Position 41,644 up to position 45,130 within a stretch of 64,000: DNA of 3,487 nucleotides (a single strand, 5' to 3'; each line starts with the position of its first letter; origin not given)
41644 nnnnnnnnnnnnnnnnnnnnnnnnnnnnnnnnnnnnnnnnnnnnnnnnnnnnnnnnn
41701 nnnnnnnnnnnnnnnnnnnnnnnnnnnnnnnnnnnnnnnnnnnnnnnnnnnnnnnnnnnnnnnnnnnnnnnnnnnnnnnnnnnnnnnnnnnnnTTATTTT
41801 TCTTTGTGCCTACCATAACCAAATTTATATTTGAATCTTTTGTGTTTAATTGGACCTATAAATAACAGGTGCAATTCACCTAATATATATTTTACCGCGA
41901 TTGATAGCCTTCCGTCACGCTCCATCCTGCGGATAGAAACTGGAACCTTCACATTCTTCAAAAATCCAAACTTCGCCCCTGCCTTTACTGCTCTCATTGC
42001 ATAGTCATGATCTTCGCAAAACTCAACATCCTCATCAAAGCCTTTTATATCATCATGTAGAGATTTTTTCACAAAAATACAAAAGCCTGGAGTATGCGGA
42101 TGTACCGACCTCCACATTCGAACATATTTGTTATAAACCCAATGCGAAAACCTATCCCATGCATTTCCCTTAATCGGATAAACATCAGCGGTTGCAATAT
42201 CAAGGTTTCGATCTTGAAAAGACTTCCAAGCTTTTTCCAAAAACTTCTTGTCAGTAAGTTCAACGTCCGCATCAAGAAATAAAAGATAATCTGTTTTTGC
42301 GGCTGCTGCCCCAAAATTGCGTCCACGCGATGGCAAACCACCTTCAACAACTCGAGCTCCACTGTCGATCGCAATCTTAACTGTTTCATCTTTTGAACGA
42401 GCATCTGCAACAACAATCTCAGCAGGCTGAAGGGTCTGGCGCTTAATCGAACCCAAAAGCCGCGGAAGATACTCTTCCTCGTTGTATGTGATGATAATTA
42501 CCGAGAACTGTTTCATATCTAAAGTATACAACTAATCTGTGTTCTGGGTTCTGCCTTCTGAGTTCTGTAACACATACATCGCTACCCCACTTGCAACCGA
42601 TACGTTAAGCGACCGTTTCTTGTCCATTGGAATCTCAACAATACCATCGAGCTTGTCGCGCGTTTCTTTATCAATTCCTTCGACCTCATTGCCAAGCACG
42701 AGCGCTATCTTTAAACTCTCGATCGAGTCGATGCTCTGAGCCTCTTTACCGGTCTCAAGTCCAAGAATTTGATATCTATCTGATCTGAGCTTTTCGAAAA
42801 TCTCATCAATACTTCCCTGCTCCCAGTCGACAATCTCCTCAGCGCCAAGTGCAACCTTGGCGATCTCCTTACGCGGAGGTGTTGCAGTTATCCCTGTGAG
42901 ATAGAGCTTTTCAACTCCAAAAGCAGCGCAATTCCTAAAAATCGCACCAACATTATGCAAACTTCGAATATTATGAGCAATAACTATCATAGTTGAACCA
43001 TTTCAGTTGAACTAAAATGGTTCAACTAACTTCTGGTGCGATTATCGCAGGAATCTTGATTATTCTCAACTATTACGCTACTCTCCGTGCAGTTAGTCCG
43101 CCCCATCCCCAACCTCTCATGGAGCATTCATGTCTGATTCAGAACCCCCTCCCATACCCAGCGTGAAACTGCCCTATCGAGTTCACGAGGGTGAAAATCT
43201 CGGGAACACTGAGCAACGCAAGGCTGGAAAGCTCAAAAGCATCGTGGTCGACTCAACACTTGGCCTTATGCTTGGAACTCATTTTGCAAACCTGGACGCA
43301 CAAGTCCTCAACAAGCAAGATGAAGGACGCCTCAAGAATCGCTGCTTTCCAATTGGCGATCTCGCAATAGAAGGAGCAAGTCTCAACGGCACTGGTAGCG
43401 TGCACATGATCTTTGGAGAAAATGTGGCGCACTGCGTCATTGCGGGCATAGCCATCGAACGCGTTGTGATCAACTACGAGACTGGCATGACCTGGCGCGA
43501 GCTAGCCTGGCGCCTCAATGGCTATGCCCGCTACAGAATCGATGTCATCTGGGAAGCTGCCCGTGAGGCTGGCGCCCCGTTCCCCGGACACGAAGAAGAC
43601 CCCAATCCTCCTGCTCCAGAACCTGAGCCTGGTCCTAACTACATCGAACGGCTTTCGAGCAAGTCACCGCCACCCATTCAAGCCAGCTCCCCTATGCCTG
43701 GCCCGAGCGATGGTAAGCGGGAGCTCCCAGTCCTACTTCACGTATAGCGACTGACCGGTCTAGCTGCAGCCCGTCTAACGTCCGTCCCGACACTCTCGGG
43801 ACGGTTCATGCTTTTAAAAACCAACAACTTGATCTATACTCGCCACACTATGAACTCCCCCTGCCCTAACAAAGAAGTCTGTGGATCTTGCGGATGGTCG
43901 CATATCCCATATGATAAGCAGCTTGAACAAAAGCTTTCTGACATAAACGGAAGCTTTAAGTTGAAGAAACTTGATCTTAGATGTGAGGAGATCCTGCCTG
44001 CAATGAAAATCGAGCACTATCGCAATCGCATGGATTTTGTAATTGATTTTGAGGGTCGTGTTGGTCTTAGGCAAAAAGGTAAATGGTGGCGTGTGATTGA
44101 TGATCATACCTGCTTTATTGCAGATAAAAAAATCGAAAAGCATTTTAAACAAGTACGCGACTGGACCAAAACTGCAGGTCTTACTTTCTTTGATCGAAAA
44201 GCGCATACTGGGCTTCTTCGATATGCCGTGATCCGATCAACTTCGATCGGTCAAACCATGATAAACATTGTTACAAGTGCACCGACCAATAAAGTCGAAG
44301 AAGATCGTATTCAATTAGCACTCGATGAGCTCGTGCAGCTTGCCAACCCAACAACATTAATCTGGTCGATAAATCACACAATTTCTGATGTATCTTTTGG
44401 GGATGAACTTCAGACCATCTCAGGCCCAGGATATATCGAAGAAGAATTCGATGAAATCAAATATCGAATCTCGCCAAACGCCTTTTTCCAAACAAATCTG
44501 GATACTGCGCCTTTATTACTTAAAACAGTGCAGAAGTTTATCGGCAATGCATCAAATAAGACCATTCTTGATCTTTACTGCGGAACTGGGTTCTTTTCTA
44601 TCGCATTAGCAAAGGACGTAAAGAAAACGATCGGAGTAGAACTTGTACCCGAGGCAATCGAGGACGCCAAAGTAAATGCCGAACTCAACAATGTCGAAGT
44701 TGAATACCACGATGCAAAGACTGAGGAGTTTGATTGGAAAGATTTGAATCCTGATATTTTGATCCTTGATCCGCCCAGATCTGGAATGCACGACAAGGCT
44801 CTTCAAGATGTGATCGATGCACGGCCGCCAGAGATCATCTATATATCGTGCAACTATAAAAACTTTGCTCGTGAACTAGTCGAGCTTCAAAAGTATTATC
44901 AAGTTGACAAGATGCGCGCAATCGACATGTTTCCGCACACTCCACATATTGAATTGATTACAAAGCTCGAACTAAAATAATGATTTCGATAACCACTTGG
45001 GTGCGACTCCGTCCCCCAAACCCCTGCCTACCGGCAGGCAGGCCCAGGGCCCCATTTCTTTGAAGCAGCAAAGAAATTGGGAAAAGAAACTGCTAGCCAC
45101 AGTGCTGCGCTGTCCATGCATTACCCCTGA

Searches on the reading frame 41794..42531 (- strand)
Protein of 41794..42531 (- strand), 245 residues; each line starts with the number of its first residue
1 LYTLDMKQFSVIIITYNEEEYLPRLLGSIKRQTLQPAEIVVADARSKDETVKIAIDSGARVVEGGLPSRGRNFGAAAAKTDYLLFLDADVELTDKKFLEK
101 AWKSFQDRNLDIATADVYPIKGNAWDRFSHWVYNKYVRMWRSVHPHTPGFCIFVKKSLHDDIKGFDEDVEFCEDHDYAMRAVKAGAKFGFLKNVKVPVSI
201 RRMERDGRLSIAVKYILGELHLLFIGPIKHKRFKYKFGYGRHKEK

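Call 10: search_protein_families(library=pfam, proteins=[window:41794-42531:-])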
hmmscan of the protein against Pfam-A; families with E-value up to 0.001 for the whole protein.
window:41794-42531:- (245 aa): 5 families
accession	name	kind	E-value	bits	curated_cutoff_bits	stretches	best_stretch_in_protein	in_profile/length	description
PF00535.33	Glycos_transf_2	-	1.7e-26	93.6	23.3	1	10-155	1-160/168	Glycosyl transferase family 2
PF13641.12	Glyco_tranf_2_3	-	2.1e-08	34.9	27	1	8-194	2-207/230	Glycosyltransferase like family 2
PF10111.15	Glyco_tranf_2_2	-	8.1e-05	22.7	27.3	1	11-110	2-111/276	Glycosyltransferase like family 2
PF13632.12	Glyco_trans_2_3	-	0.00019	21.7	27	1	83-196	2-121/198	Glycosyl transferase family group 2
PF13506.12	Glyco_transf_21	-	0.00023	21.1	21.7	1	75-201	26-157/174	Glycosyl transferase family 21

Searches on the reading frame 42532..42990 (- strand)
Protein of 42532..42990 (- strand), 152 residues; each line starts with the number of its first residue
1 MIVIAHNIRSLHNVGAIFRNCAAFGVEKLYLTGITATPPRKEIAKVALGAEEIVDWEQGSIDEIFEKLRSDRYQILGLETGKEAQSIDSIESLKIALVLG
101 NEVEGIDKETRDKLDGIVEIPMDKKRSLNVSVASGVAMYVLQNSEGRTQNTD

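Call 10: search_protein_families(library=pfam, proteins=[window:42532-42990:-])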
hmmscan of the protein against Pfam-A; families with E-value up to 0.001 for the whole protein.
window:42532-42990:- (152 aa): 1 family
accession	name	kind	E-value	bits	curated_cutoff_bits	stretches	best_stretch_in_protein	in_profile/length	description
PF00588.24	SpoU_methylase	-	5.5e-33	114.5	29.7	1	1-139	2-142/142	SpoU rRNA Methylase family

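Call 23: find_encoding_contigs(protein=window:42532-42990:-, flank=10000, max_places=10)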
Protein window:42532-42990:- (152 aa): 1 contig read that carries it; 1 place shown.
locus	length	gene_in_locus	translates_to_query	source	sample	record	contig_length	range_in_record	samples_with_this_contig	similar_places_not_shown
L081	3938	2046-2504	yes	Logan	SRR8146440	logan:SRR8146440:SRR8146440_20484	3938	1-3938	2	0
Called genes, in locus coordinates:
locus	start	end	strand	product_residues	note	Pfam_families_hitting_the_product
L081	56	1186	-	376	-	PF06325:PrmA (weak), PF05958:tRNA_U5-meth_tr, PF05175:MTS, PF02475:TRM5-TYW2_MTfase (weak), PF13847:Methyltransf_31, PF13649:Methyltransf_25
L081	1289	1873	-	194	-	-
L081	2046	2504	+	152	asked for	PF00588:SpoU_methylase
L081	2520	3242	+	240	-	PF00535:Glycos_transf_2, PF13641:Glyco_tranf_2_3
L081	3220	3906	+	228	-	PF04087:DUF389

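Call 54: find_homologous_proteins(query=window:42532-42990:-, max_evalue=1e-30)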
Query window:42532-42990:- (152 aa): 700 proteins with E <= 1e-30 among 2145 candidates; the best 120 are listed.
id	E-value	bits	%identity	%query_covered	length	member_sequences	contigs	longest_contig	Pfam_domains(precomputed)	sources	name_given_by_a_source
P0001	6.2e-91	320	100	100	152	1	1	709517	PF00588.25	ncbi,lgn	-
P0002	1.6e-67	244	79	94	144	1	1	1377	PF00588.25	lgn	-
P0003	2.3e-67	243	83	91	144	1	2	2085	PF00588.25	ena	-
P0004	4.5e-66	239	79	95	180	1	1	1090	PF00588.25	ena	-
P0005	6.6e-66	239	82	91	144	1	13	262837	PF00588.25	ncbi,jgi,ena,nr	ncbi:TrmH family RNA methyltransferase [Candidatus Uhrbacteria bacterium]|jgi:23S rRNA (guanosine225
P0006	1.4e-65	237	82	93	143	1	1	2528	PF00588.25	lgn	-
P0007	3.0e-65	236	77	93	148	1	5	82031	PF00588.25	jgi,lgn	-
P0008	4.7e-65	236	81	91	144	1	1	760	PF00588.25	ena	-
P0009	6.1e-64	232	75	97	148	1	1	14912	PF00588.25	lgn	-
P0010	7.3e-64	232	78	95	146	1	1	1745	PF00588.25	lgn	-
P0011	7.9e-63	229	79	93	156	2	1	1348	PF00588.25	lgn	-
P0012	2.2e-61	224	74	97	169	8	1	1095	PF00588.25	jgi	-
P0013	3.5e-61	223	75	93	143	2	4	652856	PF00588.25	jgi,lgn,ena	jgi:tRNA G18 (ribose-2'-O)-methylase SpoU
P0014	4.4e-61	223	73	93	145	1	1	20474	PF00588.25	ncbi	ncbi:MAG: TrmH family RNA methyltransferase [bacterium]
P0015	1.0e-60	222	81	85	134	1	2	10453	PF00588.25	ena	-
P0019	1.2e-59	218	73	94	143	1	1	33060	PF00588.25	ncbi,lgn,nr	ncbi:MAG: TrmH family RNA methyltransferase [Candidatus Uhrbacteria bacterium]|nr:TrmH family RNA me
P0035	4.8e-58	213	74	93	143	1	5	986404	PF00588.25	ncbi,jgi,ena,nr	ncbi:TrmH family RNA methyltransferase [Candidatus Uhrbacteria bacterium]|jgi:23S rRNA (guanosine225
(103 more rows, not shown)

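Call 55: find_encoding_contigs(protein=P0005, flank=4000, max_places=3)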
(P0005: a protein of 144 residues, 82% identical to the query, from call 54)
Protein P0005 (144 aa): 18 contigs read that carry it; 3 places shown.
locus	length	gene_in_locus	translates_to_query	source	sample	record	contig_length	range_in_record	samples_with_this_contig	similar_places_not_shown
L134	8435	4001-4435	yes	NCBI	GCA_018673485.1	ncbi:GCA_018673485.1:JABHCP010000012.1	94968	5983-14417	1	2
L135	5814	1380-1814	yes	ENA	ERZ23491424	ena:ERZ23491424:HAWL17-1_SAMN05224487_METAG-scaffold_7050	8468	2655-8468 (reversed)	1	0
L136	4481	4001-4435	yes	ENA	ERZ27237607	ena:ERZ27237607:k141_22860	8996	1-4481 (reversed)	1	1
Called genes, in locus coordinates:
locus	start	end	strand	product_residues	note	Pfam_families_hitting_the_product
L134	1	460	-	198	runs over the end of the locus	-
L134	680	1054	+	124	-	-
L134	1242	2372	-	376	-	PF05958:tRNA_U5-meth_tr, PF06325:PrmA, PF05175:MTS (weak), PF03602:Cons_hypoth95 (weak), PF02475:TRM5-TYW2_MTfase, PF13847:Methyltransf_31, PF08241:Methyltransf_11 (weak), PF13649:Methyltransf_25, +1 more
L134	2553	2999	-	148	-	-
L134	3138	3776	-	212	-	-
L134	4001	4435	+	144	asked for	PF00588:SpoU_methylase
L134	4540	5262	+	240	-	PF00535:Glycos_transf_2, PF13641:Glyco_tranf_2_3 (weak)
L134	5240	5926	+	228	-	PF04087:DUF389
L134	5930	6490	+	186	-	PF07690:MFS_1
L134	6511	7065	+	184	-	-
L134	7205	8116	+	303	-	PF01544:CorA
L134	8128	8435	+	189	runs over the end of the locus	PF06130:PTAC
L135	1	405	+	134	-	?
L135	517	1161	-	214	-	-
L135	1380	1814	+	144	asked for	PF00588:SpoU_methylase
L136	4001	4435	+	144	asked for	PF00588:SpoU_methylase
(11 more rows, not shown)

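Call 56: find_encoding_contigs(protein=P0007, flank=4000, max_places=2)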
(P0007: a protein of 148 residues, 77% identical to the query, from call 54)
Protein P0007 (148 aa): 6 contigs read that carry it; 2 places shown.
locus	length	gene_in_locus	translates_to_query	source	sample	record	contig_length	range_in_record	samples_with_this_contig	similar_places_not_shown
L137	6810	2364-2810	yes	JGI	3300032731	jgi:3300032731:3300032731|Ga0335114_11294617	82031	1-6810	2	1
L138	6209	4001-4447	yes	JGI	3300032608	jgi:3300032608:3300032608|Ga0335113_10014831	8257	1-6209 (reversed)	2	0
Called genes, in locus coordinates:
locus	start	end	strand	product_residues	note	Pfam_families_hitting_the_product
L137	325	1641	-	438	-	PF05958:tRNA_U5-meth_tr, PF02475:TRM5-TYW2_MTfase, PF05175:MTS, PF03602:Cons_hypoth95 (weak), PF06325:PrmA (weak), PF08241:Methyltransf_11 (weak), PF13649:Methyltransf_25, PF13847:Methyltransf_31, +1 more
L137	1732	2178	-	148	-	-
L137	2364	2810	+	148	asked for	PF00588:SpoU_methylase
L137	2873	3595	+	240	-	PF00535:Glycos_transf_2, PF10111:Glyco_tranf_2_2 (faint)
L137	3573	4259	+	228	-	PF04087:DUF389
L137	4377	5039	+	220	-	-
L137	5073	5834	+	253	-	PF05175:MTS (weak), PF13489:Methyltransf_23, PF01728:FtsJ (faint), PF13847:Methyltransf_31, PF08241:Methyltransf_11, PF08242:Methyltransf_12, PF13649:Methyltransf_25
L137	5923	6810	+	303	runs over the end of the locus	PF01544:CorA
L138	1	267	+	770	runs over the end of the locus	?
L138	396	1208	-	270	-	PF13276:HTH_21 (weak), PF00665:rve, PF13683:rve_3, PF13333:rve_2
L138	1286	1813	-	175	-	PF20310:HTH_Tnp_2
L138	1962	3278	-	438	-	PF05958:tRNA_U5-meth_tr, PF02475:TRM5-TYW2_MTfase, PF05175:MTS, PF03602:Cons_hypoth95 (weak), PF06325:PrmA (weak), PF08241:Methyltransf_11 (weak), PF13649:Methyltransf_25, PF13847:Methyltransf_31, +1 more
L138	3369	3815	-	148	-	-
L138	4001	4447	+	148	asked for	PF00588:SpoU_methylase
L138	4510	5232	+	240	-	PF00535:Glycos_transf_2, PF10111:Glyco_tranf_2_2 (faint)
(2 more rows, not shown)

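Call 57: find_encoding_contigs(protein=P0003, flank=4000, max_places=2)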
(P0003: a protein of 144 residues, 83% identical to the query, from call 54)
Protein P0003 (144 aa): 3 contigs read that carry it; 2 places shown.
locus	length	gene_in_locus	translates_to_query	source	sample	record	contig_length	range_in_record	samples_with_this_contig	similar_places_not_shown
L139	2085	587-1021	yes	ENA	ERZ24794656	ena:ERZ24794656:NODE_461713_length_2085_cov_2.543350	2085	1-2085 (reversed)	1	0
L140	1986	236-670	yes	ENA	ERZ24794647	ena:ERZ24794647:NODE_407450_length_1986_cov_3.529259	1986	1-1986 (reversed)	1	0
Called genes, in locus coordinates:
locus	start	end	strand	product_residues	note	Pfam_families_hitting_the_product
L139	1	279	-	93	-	?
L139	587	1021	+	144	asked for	PF00588:SpoU_methylase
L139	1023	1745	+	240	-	PF00535:Glycos_transf_2, PF10111:Glyco_tranf_2_2 (faint), PF13641:Glyco_tranf_2_3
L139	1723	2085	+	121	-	?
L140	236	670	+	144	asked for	PF00588:SpoU_methylase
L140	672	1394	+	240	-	PF00535:Glycos_transf_2, PF10111:Glyco_tranf_2_2 (faint), PF13641:Glyco_tranf_2_3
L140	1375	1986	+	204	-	?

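Call 62: find_encoding_contigs(protein=P0013, flank=1500, max_places=1)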
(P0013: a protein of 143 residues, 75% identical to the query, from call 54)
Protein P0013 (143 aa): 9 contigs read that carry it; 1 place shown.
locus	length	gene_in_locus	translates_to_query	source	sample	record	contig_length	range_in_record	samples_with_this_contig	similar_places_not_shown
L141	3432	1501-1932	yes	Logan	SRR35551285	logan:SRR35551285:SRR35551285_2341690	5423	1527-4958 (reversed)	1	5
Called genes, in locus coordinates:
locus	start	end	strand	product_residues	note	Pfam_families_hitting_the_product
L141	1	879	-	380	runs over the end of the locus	PF05958:tRNA_U5-meth_tr, PF02475:TRM5-TYW2_MTfase (weak), PF05175:MTS, PF06325:PrmA (weak), PF09445:Methyltransf_15 (weak), PF13847:Methyltransf_31, PF08241:Methyltransf_11 (weak), PF13649:Methyltransf_25, +1 more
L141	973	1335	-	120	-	-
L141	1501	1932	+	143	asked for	PF00588:SpoU_methylase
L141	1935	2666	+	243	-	PF00535:Glycos_transf_2, PF10111:Glyco_tranf_2_2 (faint)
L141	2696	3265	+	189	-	PF06130:PTAC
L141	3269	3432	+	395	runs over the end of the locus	PF18884:TSP3_bac (weak), PF00801:PKD (weak), PF18911:PKD_4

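Call 63: find_encoding_contigs(protein=P0019, flank=1500, max_places=1)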
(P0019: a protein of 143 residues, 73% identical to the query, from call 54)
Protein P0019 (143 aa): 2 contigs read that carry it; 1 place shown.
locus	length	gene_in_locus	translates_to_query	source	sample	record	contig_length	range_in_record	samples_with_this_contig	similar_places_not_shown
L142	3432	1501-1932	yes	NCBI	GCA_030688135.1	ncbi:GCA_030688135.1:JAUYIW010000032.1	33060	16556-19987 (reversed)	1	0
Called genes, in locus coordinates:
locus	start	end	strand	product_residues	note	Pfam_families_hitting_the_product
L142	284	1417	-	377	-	PF05958:tRNA_U5-meth_tr, PF02475:TRM5-TYW2_MTfase (weak), PF05175:MTS, PF03602:Cons_hypoth95 (weak), PF08241:Methyltransf_11 (weak), PF09445:Methyltransf_15 (faint), PF13649:Methyltransf_25, PF13847:Methyltransf_31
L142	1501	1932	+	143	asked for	PF00588:SpoU_methylase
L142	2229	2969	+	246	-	PF00535:Glycos_transf_2, PF10111:Glyco_tranf_2_2 (faint), PF13641:Glyco_tranf_2_3 (weak)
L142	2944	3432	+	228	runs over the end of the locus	PF04087:DUF389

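Call 64: find_encoding_contigs(protein=P0035, flank=1500, max_places=1)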
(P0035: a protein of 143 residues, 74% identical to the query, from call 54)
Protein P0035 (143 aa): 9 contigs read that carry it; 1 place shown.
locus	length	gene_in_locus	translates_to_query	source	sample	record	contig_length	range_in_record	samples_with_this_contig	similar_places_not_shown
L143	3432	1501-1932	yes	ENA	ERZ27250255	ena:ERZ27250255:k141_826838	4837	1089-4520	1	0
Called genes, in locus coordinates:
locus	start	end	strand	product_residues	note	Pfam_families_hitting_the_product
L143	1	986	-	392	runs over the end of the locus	PF05958:tRNA_U5-meth_tr, PF02475:TRM5-TYW2_MTfase (weak), PF05175:MTS, PF06325:PrmA (weak), PF08241:Methyltransf_11 (weak), PF13649:Methyltransf_25, PF13847:Methyltransf_31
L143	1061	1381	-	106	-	-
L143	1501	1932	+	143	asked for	PF00588:SpoU_methylase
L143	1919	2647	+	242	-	PF00535:Glycos_transf_2, PF10111:Glyco_tranf_2_2 (faint), PF13641:Glyco_tranf_2_3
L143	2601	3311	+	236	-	PF04087:DUF389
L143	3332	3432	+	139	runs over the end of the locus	?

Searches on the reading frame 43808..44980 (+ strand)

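Call 10: search_protein_families(library=pfam, proteins=[window:43808-44980:+])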
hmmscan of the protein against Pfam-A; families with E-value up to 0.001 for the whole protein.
window:43808-44980:+ (390 aa): 10 families
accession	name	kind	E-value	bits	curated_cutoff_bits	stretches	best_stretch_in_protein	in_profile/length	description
PF05958.17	tRNA_U5-meth_tr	-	2.9e-26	92.8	23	1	216-383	169-350/357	tRNA (Uracil-5-)-methyltransferase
PF13847.12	Methyltransf_31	-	9.4e-12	45.3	27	1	249-364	3-129/145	Methyltransferase domain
PF05175.20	MTS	-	1.5e-10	41.4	23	1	221-324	6-108/170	Methyltransferase small domain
PF13649.12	Methyltransf_25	-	8.4e-09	36.4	27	1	253-319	1-69/97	Methyltransferase domain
PF02475.24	TRM5-TYW2_MTfase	-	8.1e-07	29.6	28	1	249-309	36-100/164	TRM5/TYW2 methyltransferase domain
PF06325.19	PrmA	-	1.6e-06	28.3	22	1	232-301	146-214/296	Ribosomal protein L11 methyltransferase (PrmA)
PF08241.18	Methyltransf_11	-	3.2e-05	24.9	21.2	1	254-317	1-63/95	Methyltransferase domain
PF09445.16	Methyltransf_15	-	8.6e-05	22.6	22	1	251-327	2-84/165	RNA cap guanine-N2 methyltransferase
PF13489.12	Methyltransf_23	-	0.00019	21.6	27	1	237-299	9-69/164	Methyltransferase domain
PF03602.21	Cons_hypoth95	-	0.00042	20.5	24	1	248-325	40-124/182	Conserved hypothetical protein 95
